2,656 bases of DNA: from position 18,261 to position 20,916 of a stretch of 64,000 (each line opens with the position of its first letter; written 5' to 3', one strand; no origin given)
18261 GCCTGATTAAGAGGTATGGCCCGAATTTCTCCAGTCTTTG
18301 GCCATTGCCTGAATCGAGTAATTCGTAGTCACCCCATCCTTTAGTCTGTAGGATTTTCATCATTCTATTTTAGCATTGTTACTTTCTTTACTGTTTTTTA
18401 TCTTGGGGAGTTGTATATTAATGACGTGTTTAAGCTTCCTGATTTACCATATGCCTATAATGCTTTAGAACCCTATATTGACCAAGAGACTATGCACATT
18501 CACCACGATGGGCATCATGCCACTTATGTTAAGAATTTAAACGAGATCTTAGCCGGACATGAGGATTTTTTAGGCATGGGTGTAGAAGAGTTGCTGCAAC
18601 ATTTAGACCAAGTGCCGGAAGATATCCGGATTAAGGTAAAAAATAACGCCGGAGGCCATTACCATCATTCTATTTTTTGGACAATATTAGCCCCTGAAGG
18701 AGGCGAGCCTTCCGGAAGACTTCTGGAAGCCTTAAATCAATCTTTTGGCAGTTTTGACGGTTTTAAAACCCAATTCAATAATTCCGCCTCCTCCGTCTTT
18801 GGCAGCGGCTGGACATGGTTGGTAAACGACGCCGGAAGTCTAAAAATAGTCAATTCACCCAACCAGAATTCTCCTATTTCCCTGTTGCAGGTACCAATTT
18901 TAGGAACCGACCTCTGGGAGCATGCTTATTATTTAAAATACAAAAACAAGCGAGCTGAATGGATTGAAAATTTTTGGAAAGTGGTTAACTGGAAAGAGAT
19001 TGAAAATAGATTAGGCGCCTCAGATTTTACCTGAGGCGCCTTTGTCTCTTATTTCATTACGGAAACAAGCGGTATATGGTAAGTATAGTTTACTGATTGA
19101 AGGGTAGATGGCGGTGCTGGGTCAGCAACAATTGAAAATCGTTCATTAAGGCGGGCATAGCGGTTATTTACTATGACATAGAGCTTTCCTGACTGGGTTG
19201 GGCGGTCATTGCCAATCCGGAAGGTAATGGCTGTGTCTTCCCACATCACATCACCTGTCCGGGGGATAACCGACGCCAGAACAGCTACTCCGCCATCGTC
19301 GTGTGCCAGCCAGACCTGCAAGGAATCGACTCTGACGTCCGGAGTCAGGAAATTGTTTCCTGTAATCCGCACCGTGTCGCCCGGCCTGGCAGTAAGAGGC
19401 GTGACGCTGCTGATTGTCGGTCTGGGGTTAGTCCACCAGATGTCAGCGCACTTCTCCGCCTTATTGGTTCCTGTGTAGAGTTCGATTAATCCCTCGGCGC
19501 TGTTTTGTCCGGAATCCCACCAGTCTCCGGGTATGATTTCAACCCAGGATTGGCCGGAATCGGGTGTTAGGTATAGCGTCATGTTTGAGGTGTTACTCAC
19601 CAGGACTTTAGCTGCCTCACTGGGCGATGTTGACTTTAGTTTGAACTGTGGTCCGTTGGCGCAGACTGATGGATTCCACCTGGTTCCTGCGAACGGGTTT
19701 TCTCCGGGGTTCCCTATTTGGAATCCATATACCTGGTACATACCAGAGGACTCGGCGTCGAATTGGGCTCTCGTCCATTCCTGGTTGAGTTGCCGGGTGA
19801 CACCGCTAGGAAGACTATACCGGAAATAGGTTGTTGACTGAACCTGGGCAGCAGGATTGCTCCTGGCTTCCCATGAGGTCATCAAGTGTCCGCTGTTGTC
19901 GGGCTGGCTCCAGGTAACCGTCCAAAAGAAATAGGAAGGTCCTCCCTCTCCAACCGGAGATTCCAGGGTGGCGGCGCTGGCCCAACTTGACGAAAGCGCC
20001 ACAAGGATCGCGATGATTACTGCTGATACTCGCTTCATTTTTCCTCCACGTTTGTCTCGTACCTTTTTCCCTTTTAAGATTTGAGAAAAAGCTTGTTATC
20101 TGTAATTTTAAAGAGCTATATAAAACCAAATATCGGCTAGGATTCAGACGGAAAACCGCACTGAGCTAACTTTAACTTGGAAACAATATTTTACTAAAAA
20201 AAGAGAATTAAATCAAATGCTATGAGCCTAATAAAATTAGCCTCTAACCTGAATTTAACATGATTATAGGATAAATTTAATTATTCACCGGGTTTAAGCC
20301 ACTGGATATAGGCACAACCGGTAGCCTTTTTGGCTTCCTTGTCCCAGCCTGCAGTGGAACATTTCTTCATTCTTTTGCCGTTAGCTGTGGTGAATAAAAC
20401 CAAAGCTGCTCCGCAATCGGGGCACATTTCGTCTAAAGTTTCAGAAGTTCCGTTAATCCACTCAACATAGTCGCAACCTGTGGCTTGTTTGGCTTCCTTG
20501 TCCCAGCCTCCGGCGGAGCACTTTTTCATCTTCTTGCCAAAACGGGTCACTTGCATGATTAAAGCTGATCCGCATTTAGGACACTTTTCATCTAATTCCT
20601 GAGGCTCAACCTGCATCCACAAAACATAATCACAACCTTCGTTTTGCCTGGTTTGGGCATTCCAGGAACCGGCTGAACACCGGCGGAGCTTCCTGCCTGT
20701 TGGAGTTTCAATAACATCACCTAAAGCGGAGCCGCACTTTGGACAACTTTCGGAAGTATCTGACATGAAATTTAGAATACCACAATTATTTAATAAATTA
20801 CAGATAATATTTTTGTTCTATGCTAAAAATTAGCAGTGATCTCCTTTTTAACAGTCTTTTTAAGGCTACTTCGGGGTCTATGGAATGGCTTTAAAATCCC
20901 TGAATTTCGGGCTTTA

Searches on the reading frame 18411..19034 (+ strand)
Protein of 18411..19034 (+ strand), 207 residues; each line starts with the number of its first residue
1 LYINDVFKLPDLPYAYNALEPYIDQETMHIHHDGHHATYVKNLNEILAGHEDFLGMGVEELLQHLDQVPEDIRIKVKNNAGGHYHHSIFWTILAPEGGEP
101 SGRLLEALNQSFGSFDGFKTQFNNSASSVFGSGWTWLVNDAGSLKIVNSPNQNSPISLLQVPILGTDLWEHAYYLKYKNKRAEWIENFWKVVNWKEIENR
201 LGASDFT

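Call 72: search_protein_families(library=pfam, proteins=[window:18411-19034:+], max_evalue=0.001)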
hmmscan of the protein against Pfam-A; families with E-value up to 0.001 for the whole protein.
window:18411-19034:+ (207 aa): 2 families
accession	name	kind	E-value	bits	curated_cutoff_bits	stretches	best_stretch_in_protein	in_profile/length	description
PF02777.23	Sod_Fe_C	-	1.2e-39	134.9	20.9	1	100-200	1-102/102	Iron/manganese superoxide dismutases, C-terminal domain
PF00081.27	Sod_Fe_N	-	5e-28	97.8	27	1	7-93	2-81/82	Iron/manganese superoxide dismutases, alpha-hairpin domain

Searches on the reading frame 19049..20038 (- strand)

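Call 72: search_protein_families(library=pfam, proteins=[window:19049-20038:-], max_evalue=0.001)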
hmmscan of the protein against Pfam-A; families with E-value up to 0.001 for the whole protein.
window:19049-20038:- (329 aa): 1 family
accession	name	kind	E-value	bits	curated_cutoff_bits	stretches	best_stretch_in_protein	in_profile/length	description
PF01833.30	TIG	-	0.00012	22.5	20.9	1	207-279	1-60/84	IPT/TIG domain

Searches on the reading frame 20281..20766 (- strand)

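Call 72: search_protein_families(library=pfam, proteins=[window:20281-20766:-], max_evalue=0.001)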
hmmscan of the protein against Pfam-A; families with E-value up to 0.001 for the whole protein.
window:20281-20766:- (161 aa): 17 families
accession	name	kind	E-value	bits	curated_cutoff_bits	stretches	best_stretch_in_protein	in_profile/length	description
PF01396.24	Zn_ribbon_Top1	-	7e-08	32.6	32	0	59-78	1-20/39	Topoisomerase DNA binding C4 zinc finger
PF12760.12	Zn_ribbon_IS1595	-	2.7e-06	27.7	25.4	0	7-32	20-42/46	Transposase zinc-ribbon domain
PF09723.15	Zn_ribbon_8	-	3.6e-06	27.3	34.4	0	57-68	24-36/41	Zinc ribbon domain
PF13240.11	Zn_Ribbon_1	-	1e-05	25.6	25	0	2-15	10-23/23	zinc-ribbon domain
PF03119.21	DNA_ligase_ZBD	-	2.5e-05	24.5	25.8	0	61-70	1-10/27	NAD-dependent DNA ligase C4 zinc finger domain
PF13248.11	Zn_ribbon_3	-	2.5e-05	24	27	0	108-120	11-24/26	zinc-ribbon domain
PF08271.17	Zn_Ribbon_TF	-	6.1e-05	22.9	29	0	114-130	2-18/43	TFIIB zinc-binding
PF23455.1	DUF7129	-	0.0001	22.4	30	0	3-16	25-38/45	Domain of unknown function (DUF7129)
PF13005.12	zf-IS66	-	0.00011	23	27.3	0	6-16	2-12/46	zinc-finger binding domain of transposase IS66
PF07754.17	HVO_2753_ZBP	-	0.00014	22.1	33.2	0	61-73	18-30/46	Small zinc finger protein HVO_2753-like, Zn-binding pocket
PF19335.5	HMBD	-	0.00019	21.8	23.6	0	61-70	17-26/28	Heavy metal binding domain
PF06906.16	DUF1272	-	0.0005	20.6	25.3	0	91-123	18-52/57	Protein of unknown function (DUF1272)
PF14369.11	Zn_ribbon_19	-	0.00054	20.5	30.8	0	53-67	14-29/35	zinc-ribbon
PF04135.18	Nop10p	-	0.00066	20.2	27.2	0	110-122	15-27/52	Nucleolar RNA-binding protein, Nop10p family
PF21349.2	RUBY_RBDX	-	0.00072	19.4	26.5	0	54-66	11-23/30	Rubrerythrin, rubredoxin-like domain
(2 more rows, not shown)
